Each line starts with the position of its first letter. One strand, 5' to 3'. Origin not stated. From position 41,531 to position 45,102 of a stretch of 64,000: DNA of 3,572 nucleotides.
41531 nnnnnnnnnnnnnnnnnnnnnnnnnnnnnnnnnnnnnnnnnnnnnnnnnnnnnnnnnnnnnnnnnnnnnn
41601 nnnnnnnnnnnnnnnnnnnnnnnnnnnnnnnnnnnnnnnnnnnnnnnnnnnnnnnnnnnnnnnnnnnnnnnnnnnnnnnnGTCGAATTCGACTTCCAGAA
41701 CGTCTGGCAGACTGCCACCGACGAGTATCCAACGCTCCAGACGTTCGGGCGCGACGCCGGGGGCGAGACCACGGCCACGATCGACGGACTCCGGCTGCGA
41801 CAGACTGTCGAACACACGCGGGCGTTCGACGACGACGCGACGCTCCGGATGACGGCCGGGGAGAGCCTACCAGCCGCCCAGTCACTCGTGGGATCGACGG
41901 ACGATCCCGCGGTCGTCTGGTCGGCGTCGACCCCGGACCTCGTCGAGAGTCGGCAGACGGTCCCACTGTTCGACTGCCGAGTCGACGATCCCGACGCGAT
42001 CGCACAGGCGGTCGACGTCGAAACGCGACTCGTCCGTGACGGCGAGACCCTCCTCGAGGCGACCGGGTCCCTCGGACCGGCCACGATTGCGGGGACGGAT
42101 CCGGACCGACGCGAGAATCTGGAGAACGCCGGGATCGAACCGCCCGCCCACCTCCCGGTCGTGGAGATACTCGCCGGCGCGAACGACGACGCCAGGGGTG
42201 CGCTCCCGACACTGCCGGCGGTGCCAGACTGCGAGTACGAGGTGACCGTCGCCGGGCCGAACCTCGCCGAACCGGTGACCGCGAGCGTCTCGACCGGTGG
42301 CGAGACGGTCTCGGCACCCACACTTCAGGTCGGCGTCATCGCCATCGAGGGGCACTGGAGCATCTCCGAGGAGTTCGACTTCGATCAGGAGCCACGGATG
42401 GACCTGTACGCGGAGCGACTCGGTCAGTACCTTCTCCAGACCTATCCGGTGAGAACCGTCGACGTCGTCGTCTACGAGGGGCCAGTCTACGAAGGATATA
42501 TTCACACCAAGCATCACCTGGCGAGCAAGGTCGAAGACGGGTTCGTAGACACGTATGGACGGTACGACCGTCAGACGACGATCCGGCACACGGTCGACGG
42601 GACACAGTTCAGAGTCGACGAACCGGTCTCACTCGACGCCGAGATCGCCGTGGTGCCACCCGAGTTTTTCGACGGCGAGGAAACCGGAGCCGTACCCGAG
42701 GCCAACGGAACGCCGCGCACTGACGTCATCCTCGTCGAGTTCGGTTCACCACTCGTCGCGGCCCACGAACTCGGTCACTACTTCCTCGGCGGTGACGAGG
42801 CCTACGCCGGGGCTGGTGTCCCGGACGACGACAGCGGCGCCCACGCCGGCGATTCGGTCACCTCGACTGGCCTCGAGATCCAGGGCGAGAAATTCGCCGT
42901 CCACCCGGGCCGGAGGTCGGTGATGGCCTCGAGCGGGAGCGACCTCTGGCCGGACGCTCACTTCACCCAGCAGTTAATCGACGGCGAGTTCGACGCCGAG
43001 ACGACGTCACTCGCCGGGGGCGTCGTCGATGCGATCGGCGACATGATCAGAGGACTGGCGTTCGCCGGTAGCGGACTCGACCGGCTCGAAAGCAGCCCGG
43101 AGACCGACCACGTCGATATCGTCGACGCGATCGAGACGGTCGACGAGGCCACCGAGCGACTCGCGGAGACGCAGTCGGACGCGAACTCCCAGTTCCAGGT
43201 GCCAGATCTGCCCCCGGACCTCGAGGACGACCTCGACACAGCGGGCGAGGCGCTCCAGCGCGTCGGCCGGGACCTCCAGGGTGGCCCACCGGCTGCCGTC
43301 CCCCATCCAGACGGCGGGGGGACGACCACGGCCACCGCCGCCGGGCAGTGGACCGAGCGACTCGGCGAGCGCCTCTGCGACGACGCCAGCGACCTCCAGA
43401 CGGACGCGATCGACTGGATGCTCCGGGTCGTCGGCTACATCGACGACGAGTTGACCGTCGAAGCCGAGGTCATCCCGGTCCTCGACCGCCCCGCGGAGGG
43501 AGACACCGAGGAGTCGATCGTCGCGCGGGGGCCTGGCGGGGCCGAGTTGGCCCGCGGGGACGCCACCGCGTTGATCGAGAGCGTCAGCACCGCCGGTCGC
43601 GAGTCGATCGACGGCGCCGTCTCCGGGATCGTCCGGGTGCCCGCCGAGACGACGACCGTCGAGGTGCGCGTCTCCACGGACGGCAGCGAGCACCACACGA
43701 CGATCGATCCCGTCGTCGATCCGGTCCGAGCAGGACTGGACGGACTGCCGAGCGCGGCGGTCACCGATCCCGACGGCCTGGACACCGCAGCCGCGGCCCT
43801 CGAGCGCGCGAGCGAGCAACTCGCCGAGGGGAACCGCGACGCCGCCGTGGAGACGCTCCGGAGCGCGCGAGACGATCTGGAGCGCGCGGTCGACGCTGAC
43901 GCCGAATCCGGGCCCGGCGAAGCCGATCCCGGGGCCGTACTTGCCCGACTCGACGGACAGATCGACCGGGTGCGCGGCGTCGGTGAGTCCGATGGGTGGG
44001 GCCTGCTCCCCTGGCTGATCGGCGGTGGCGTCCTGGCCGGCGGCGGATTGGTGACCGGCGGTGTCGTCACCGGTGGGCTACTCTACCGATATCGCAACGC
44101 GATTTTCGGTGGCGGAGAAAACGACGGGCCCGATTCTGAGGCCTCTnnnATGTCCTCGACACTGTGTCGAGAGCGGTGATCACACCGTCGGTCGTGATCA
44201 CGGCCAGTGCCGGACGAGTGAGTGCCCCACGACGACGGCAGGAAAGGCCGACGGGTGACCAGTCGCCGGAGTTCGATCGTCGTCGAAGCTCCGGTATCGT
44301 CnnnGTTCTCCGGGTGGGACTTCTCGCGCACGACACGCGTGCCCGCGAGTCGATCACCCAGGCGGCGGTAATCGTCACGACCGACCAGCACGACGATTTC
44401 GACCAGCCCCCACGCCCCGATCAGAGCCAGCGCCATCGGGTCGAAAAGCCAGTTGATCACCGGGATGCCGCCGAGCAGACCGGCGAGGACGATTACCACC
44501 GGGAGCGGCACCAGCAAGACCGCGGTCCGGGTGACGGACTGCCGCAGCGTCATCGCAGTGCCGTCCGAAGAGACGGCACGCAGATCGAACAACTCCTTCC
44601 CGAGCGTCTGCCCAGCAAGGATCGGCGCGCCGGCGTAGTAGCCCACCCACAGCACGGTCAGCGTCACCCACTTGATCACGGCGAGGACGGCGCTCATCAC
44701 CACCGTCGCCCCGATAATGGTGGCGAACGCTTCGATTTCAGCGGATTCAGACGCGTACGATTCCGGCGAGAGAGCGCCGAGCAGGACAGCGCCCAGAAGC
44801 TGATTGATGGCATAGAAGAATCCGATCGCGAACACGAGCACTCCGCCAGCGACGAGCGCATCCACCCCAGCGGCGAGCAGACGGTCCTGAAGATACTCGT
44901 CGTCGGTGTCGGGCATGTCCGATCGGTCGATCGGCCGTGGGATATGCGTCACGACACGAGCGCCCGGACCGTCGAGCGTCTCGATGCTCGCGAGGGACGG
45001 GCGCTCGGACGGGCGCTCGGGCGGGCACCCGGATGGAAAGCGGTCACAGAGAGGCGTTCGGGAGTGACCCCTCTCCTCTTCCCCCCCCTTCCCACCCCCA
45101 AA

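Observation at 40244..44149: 1301-aa Tat-secreted GLUG-repeat protein with HExxH metalloprotease-like motif and C-terminal membrane anchor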

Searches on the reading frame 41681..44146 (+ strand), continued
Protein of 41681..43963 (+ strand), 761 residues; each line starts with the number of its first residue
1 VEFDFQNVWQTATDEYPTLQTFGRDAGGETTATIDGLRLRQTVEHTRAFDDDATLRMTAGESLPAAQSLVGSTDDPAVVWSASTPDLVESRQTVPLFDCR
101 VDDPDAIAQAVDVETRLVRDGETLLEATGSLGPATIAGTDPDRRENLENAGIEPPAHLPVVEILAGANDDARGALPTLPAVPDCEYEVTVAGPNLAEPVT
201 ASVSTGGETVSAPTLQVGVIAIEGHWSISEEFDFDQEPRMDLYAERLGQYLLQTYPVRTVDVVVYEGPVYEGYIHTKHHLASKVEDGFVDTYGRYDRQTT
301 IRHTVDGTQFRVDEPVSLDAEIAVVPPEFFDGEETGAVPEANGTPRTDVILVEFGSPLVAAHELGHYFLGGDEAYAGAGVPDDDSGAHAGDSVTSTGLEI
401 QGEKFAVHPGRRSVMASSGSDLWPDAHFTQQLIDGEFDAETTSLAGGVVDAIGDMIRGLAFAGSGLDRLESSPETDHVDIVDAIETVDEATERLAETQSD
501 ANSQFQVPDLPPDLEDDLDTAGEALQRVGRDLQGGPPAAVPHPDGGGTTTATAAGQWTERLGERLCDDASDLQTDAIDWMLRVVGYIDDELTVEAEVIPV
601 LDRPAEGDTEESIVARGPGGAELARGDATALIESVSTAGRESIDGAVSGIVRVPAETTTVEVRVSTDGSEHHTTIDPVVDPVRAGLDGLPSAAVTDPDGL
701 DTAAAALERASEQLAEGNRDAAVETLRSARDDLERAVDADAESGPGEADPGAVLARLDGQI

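Call 71: find_encoding_contigs(protein=P0125, flank=6000, max_places=2)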
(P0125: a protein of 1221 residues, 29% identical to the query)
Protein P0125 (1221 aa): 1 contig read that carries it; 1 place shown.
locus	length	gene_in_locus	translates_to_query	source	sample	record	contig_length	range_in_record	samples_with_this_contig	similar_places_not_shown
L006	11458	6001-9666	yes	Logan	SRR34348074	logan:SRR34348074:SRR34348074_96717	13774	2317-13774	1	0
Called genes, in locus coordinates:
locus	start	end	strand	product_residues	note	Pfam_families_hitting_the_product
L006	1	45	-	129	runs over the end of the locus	PF23600:CdpA_N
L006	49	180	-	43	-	-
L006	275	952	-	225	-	PF00989:PAS, PF08448:PAS_4, PF13426:PAS_9, PF08663:HalX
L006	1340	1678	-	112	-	-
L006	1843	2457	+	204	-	-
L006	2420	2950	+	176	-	-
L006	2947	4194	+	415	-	PF00589:Phage_integrase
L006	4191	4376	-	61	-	-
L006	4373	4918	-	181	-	-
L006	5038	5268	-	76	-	-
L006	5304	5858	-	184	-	-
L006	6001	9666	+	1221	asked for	PF01011:PQQ (faint), PF13360:PQQ_2, PF13570:Beta-prop_ACSF4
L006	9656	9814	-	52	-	-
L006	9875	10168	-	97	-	PF03551:PadR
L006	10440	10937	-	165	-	-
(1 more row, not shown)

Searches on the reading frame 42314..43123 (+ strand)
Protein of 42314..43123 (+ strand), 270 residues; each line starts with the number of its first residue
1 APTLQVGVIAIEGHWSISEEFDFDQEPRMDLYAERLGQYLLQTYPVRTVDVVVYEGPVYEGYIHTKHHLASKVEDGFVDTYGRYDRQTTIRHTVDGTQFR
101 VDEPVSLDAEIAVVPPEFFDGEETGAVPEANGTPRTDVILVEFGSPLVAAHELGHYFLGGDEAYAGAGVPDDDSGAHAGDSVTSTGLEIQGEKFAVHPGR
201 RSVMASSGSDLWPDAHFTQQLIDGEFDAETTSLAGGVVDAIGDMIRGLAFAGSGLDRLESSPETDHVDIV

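Call 16: search_protein_families(library=pfam, proteins=[window:42314-43123:+], max_evalue=10)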
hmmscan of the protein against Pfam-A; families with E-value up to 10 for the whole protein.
window:42314-43123:+ (270 aa): 0 families

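Call 50: find_homologous_proteins(query=A2, max_evalue=0.01)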
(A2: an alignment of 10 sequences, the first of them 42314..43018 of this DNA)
Query A2 (10 sequences) (235 aa, profile of the alignment): 1 proteins with E <= 0.01 among 8000 candidates.
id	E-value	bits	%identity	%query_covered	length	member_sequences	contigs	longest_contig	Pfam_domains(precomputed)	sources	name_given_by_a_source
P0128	2.1e-48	183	31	51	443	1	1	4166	-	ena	-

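Call 56: predict_structure(alignment_id=A2)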
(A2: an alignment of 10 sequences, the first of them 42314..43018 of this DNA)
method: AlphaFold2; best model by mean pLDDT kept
length: 235 residues; sequences in the alignment: 10
mean_pLDDT: 76.3   pTM: 0.81
mean pLDDT of the five models: 76.3, 69.0, 68.4, 53.8, 53.2
residues with pLDDT >= 90: 48; 70-90: 115; 50-70: 59; < 50: 13
segments of 3 or more residues with pLDDT < 50: 80-82, 185-190, 192-194
pLDDT, mean of each block of 10 residues (from residue 1): 85 87 91 91 84 87 87 75 67 86 82 90 78 75 91 80 59 63 51 52 71 71 63 56
secondary structure, 60 per line:
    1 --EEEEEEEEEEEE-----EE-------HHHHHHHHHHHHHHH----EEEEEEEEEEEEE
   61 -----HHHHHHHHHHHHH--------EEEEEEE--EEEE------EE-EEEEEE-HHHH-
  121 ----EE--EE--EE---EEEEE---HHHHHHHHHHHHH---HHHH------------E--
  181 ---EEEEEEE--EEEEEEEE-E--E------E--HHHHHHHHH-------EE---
elements in order: E3-14 H29-43 E48-60 H66-78 E87-93 E96-99 E109-114 H116-119 E138-142 H146-158 H162-165 E184-190 E193-200 H215-223
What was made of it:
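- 42314..43018 (+): Metzincin-like catalytic domain, aa 691-925. AlphaFold pTM 0.81, pLDDT 76 (call 56).
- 42764..42778 (+): HELGH, aa 841-845: two zinc-binding His and the catalytic Glu. Lies in predicted helix 146-158 of the domain model (call 56).
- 42917..42925 (+): S892-V-M894, candidate Met-turn. It is followed by invariant W902 and D904 and the C-terminal helix. It sits between a beta-ribbon and the last helix in the model (call 56).
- On Metzincin clan: Lies in helix 146-158 of the domain model (call 56).
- Closest known: Adamalysin/ADAM/ADAMTS metzincins. Same: The same order of elements, including an extra 'adamalysin' helix (call 56).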

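Call 67: fold_search(model_id=the predicted structure, library=pdb)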
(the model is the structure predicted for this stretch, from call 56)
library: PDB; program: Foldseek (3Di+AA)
matches with E <= 10: 207; with E <= 0.001: 2
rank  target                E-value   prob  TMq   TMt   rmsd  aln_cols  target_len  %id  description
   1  2rjp_D                6.6e-04  1.00  0.45  0.39   7.7       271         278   14  Crystal structure of ADAMTS4 with inhibitor bound (released 2007-12-11)
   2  3dsl_B                8.9e-04  1.00  0.44  0.27   6.7       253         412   14  The Three-dimensional Structure of Bothropasin, the Main Hemorrhagic Factor from Bothrops jararaca venom. (released 2008-10-21)
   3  3dsl_A                5.6e-03  0.99  0.44  0.27   6.4       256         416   13  The Three-dimensional Structure of Bothropasin, the Main Hemorrhagic Factor from Bothrops jararaca venom. (released 2008-10-21)
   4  2aig                  5.6e-03  0.98  0.43  0.50   6.1       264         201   12  ADAMALYSIN II WITH PEPTIDOMIMETIC INHIBITOR POL647 (released 1998-04-15)
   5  1bud                  6.4e-03  0.98  0.45  0.52   6.9       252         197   12  ACUTOLYSIN A FROM SNAKE VENOM OF AGKISTRODON ACUTUS AT PH 5.0 (released 1999-09-07)
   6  3gbo                  7.7e-03  0.97  0.44  0.50   7.4       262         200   13  Crystal structure of BmooMPalpha-I, a non-hemorrhagic metalloproteinase isolated from Bothrops moojeni snake venom (released 2009-09-22)
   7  6x5x                  8.7e-03  0.98  0.45  0.51   6.7       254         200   13  Crystal structure o BmooMP-I, a P-I metalloproteinase from Bothrops moojeni (released 2020-10-07)
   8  2w12                  8.7e-03  0.98  0.44  0.50   6.3       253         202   14  High-resolution crystal structure of the P-I snake venom metalloproteinase BaP1 in complex with a peptidomimetic: insigh (released 2009-06-16)
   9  1iag                  1.5e-02  0.96  0.43  0.50   7.4       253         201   11  FIRST STRUCTURE OF A SNAKE VENOM METALLOPROTEINASE: A PROTOTYPE FOR MATRIX METALLOPROTEINASES(SLASH)COLLAGENASES (released 1994-08-31)
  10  9clp_A                1.6e-02  0.87  0.40  0.25   7.5       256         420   10  Structure of ecarin from the venom of Kenyan saw-scaled viper in complex with the Fab of neutralizing antibody H11 (released 2024-09-11)
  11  1yp1_A                2.6e-02  0.87  0.41  0.47   7.1       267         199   12  Crystal structure of a non-hemorrhagic fibrin(ogen)olytic metalloproteinase from venom of Agkistrodon acutus (released 2006-01-17)
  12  2e3x_A                2.6e-02  0.85  0.40  0.25   6.7       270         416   11  Crystal structure of Russell's viper venom metalloproteinase (released 2007-12-11)
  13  1wni                  3.2e-02  0.84  0.41  0.47   7.5       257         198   11  Crystal Structure of H2-Proteinase (released 2004-08-17)
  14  3k7n_A                4.6e-02  0.90  0.45  0.28   5.8       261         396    9  Structures of two elapid snake venom metalloproteases with distinct activities highlight the disulfide patterns in the (released 2010-03-02)
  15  1kuf                  5.5e-02  0.77  0.42  0.48   6.8       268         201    9  High-resolution Crystal Structure of a Snake Venom Metalloproteinase from Taiwan Habu (released 2002-07-03)
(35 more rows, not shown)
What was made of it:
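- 42314..43018 (+): Foldseek: ADAMTS4 E=6.6e-4, prob 1.0 (call 67).
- On Metzincin clan: Foldseek probability 0.84-1.0 for 15 adamalysin/ADAMTS hits (call 67).
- The top 15 Foldseek hits are all adamalysins or ADAMTS (call 67). Foldseek TM-scores are modest, 0.40-0.52 (call 67).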

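Call 69: search_solved_structures(query=A2, max_evalue=10, show_alignments=5)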
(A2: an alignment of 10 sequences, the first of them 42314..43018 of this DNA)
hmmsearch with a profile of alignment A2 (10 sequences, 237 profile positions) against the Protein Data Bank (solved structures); distinct sequences matched with E-value up to 10: 9.
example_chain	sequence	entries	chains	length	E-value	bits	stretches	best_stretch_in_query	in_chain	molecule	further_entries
4wk7_A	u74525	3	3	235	0.39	13.5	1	128-162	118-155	A disintegrin and metalloproteinase with thrombospondin motifs 4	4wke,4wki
9l5r_E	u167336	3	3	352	0.69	12.7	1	36-109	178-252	Anaphase-promoting complex subunit 4-like WD40 domain-containing protein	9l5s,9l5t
3b8z_A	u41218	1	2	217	0.79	12.5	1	136-181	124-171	protein ADAMTS-5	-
3ljt_A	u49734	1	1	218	0.8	12.5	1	136-181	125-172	A disintegrin and metalloproteinase with thrombospondin motifs 5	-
3hy7_A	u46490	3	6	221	0.83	12.5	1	135-181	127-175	A disintegrin and metalloproteinase with thrombospondin motifs 5 | Catalytic Domain of ADAMTS-5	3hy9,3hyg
6yjm_A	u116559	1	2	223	0.85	12.4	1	136-181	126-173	A disintegrin and metalloproteinase with thrombospondin motifs 5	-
3q2g_A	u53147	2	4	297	1.4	11.7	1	133-167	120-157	A disintegrin and metalloproteinase with thrombospondin motifs 1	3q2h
2jih_A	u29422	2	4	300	1.4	11.7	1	133-167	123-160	ADAMTS-1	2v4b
3hwc_A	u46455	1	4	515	1.4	11.7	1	148-221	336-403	Chlorophenol-4-monooxygenase component 2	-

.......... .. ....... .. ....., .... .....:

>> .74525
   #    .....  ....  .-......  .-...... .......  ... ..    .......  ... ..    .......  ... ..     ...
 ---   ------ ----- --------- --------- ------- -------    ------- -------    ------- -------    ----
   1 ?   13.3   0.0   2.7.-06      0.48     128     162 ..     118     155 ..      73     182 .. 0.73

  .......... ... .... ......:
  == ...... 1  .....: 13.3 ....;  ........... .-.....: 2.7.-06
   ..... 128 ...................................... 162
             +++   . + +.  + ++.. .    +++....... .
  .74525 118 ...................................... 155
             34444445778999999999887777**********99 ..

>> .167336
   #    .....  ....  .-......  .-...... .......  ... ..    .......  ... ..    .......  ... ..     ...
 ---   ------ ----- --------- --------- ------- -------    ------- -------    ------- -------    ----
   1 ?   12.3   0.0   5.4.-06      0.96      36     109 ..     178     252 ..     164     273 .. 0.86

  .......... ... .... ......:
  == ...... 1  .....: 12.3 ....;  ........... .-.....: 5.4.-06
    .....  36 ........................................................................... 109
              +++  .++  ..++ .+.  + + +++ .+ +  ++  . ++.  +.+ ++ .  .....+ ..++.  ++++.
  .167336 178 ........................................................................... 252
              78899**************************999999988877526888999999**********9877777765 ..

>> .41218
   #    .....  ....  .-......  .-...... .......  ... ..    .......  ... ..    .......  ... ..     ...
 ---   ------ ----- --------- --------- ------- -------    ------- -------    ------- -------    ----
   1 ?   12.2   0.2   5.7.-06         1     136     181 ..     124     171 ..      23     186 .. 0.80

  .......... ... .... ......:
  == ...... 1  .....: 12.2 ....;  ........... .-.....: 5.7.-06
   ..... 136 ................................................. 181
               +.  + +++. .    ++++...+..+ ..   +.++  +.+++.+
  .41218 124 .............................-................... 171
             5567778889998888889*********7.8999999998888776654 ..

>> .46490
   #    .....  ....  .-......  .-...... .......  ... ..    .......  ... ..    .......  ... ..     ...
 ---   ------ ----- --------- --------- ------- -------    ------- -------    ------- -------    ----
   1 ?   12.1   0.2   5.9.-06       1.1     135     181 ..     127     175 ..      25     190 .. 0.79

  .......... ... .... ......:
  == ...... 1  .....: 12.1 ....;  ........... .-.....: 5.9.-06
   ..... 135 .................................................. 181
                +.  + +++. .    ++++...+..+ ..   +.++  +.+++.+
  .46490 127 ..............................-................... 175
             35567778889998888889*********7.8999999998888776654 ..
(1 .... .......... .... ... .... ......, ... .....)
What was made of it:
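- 42314..43018 (+): Sub-threshold profile hits to ADAMTS at the strand plus HExxH helix (call 69).
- Closest known: Adamalysin/ADAM/ADAMTS metzincins. Same: Weak profile alignment at the strand plus AAHElGH helix (call 69).
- Seven of 9 sub-threshold PDB profile hits are ADAMTS catalytic domains aligned at the HExxH (call 69).
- Tried and rejected: Only coiled-coil or apolipoprotein-like noise appeared for the helical part, and ADAMTS at E 0.4-1.4 for the HExxH region (call 69).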

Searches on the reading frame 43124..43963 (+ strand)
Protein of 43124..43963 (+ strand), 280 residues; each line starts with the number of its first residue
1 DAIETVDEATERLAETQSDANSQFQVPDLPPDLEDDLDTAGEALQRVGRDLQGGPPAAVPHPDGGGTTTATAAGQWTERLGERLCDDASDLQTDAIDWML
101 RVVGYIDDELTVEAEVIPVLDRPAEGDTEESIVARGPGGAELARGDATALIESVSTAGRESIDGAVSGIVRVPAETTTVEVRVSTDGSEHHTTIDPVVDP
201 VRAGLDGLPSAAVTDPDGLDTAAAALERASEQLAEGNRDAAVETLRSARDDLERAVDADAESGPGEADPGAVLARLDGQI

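Call 16: search_protein_families(library=pfam, proteins=[window:43124-43963:+], max_evalue=10)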
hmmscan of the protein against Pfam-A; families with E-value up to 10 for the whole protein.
window:43124-43963:+ (280 aa): 8 families
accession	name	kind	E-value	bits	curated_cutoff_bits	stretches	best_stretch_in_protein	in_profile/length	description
PF24740.1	DUF7691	-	0.031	14.8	27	2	21-100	92-182/204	Domain of unknown function (DUF7691)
PF11740.13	KfrA_N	-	0.038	15.1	26.1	1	169-258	12-101/113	Plasmid replication region DNA-binding N-term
PF13779.11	DUF4175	-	0.051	12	27.3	1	208-256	689-737/825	Domain of unknown function (DUF4175)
PF10938.13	YfdX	-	0.22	11.9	26.6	1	219-252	68-101/149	YfdX protein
PF19146.6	DUF5828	-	0.73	9.8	27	1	216-258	81-123/230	Family of unknown function (DUF5828)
PF10819.13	DUF2564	-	2.1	9.2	26.3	1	214-240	26-52/79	Protein of unknown function (DUF2564)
PF14346.11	DUF4398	-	2.4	9.2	27.9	1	219-279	3-60/78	Domain of unknown function (DUF4398)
PF00934.25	PE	-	2.9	8.7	22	1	214-244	3-33/91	PE family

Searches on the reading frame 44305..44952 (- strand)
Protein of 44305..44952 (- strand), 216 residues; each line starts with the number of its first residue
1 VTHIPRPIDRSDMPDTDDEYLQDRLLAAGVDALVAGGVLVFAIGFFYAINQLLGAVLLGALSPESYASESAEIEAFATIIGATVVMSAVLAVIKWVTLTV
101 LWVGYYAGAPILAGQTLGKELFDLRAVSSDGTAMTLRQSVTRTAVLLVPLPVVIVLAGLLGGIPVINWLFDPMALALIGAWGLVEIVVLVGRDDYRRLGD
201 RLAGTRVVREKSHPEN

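Call 3: search_protein_families(library=pfam, proteins=[window:44305-44952:-], max_evalue=1)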
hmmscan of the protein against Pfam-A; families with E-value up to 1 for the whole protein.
window:44305-44952:- (216 aa): 3 families
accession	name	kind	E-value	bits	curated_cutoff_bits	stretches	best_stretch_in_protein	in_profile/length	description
PF06271.18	RDD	-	1.7e-13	51.5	24.1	1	23-204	6-137/137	RDD family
PF01312.24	Bac_export_2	-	0.059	13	24.4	1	70-176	24-110/335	FlhB HrpN YscU SpaS Family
PF04757.19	Pex2_Pex12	-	0.28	11.3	25.1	1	113-152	48-88/214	Pex2 / Pex12 amino terminal region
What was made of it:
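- Checked: The RDD gene (44302..44952, minus strand; Pfam RDD E=1.7e-13, call 3) is convergent (tail-to-tail) with this gene, not divergent.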

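Call 4: search_protein_families(library=ncbifam, proteins=[window:44305-44952:-], max_evalue=1)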
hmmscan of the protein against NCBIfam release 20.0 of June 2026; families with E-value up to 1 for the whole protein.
window:44305-44952:- (216 aa): 0 families
